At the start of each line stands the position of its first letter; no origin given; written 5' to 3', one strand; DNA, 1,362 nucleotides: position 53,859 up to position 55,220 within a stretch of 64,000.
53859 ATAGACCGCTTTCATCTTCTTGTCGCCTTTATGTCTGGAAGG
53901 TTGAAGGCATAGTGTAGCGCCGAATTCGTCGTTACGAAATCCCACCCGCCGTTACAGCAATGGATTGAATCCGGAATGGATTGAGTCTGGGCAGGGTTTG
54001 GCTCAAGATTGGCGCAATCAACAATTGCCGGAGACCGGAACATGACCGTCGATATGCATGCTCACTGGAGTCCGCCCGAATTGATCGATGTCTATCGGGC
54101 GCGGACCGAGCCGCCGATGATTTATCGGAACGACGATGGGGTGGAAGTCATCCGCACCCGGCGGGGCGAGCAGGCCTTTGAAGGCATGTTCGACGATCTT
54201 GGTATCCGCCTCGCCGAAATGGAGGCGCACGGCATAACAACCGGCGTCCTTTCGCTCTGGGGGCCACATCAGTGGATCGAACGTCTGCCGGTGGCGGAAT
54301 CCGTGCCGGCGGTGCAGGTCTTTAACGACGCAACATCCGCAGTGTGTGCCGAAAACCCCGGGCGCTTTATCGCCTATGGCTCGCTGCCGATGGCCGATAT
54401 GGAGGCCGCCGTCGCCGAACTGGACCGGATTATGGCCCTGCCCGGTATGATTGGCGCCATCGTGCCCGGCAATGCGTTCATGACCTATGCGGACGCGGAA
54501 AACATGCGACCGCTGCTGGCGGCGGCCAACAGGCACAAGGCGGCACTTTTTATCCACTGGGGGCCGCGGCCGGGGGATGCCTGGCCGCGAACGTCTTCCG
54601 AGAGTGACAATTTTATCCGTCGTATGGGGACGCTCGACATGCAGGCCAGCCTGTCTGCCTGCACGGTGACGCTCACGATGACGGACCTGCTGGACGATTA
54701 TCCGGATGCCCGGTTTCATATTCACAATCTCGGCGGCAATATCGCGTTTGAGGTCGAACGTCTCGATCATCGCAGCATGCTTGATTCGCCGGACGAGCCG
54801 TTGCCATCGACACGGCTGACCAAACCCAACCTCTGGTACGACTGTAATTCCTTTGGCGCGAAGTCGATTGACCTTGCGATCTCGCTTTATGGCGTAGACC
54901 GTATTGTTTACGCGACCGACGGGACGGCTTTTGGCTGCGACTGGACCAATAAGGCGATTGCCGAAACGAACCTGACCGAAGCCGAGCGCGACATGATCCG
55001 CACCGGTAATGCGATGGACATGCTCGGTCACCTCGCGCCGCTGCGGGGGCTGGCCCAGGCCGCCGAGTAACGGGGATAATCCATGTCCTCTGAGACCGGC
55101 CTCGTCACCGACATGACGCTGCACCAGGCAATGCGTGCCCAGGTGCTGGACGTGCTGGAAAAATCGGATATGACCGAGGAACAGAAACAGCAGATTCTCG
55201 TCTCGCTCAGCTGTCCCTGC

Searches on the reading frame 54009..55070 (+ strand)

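Call 77: search_protein_families(library=pfam, max_evalue=0.0001, proteins=[window:54009-55070:+])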
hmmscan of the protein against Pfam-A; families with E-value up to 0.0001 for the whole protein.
window:54009-55070:+ (353 aa): 1 family
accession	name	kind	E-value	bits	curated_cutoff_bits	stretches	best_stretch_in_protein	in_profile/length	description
PF04909.20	Amidohydro_2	-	6.4e-15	56.1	26.4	1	14-340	1-288/289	Amidohydrolase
